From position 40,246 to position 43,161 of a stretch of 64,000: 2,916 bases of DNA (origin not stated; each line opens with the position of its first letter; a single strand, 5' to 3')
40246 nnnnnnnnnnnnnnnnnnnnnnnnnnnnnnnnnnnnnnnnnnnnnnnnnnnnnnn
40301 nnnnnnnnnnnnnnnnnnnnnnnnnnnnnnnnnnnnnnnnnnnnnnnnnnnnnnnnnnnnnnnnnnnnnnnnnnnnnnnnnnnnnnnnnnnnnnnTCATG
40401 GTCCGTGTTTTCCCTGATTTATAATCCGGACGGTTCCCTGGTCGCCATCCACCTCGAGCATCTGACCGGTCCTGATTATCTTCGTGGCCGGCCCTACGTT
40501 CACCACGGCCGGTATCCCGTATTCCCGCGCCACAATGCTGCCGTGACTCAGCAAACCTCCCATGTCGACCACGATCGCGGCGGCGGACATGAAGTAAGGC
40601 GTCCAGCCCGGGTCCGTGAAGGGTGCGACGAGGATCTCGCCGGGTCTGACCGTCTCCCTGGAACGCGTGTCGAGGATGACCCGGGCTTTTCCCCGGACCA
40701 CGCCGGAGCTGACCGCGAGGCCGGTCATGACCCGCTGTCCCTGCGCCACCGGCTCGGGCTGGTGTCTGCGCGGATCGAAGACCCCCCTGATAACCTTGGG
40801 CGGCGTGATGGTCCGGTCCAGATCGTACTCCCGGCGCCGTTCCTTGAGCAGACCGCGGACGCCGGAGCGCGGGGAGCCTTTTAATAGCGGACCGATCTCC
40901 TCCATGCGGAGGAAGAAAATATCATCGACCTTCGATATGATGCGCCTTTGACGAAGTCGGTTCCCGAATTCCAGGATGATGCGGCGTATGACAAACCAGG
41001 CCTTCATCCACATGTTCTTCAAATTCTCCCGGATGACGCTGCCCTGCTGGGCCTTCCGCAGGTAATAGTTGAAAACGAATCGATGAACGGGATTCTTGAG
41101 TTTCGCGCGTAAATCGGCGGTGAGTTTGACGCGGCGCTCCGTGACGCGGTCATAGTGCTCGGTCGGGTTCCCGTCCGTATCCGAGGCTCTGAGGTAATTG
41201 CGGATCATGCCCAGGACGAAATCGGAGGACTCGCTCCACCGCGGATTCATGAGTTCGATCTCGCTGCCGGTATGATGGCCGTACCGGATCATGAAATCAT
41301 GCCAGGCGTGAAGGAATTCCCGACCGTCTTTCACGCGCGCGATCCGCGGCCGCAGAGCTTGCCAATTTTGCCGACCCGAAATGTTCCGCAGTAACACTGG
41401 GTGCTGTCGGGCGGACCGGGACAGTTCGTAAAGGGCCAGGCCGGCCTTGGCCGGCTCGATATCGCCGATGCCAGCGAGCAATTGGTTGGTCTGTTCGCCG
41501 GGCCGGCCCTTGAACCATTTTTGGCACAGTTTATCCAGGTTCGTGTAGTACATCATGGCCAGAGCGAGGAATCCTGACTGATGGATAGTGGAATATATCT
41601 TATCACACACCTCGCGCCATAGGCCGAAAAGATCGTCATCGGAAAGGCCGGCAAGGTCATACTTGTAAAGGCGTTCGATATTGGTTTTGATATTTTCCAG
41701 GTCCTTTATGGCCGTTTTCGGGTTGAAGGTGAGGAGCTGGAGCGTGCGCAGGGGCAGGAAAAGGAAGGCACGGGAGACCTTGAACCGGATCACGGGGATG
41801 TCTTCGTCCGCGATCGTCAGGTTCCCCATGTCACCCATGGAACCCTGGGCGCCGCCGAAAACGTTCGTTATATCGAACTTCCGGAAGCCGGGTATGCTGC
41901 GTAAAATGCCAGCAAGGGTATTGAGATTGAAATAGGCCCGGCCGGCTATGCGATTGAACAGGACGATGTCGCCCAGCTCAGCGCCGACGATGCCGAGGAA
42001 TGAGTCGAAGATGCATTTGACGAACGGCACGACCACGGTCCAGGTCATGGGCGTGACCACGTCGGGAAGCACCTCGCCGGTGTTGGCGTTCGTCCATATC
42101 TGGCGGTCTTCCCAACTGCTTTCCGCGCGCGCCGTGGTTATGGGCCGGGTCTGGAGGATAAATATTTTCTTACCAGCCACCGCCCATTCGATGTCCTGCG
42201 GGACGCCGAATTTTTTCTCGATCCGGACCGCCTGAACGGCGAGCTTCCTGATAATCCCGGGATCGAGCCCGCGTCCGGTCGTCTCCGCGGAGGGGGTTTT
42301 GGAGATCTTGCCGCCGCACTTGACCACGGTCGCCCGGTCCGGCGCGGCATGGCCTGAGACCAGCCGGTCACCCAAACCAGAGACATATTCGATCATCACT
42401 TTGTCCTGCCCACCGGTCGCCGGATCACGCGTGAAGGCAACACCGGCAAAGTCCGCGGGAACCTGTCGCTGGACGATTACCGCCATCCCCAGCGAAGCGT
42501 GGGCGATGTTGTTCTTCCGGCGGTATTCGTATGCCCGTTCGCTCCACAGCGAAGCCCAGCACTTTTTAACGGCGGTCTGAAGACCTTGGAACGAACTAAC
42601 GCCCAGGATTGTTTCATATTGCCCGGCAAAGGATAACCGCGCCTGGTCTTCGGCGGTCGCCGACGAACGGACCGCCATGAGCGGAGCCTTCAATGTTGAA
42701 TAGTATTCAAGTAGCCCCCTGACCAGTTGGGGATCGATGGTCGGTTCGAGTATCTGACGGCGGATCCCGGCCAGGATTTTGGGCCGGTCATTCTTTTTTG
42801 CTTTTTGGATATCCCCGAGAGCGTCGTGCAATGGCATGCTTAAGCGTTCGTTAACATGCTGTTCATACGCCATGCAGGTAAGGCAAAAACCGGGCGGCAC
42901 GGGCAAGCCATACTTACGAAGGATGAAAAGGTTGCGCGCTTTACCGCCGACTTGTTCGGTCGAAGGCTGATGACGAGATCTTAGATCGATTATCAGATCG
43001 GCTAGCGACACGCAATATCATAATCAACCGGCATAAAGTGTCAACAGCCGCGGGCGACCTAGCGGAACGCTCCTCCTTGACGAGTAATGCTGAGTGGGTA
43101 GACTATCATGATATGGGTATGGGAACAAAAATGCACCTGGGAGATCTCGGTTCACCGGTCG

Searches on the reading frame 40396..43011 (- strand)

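Call 7: search_protein_families(library=pfam, proteins=[window:40396-43011:-])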
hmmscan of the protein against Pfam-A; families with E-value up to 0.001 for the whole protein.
window:40396-43011:- (871 aa): 2 families
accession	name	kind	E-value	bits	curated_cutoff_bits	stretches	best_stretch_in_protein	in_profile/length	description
PF01326.24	PPDK_N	-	3.3e-69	234.1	27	1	19-298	2-316/328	Pyruvate phosphate dikinase, AMP/ATP-binding domain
PF00391.29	PEP-utilizers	-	5.8e-24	83.9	23.1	1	789-859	2-72/72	PEP-utilising enzyme, mobile domain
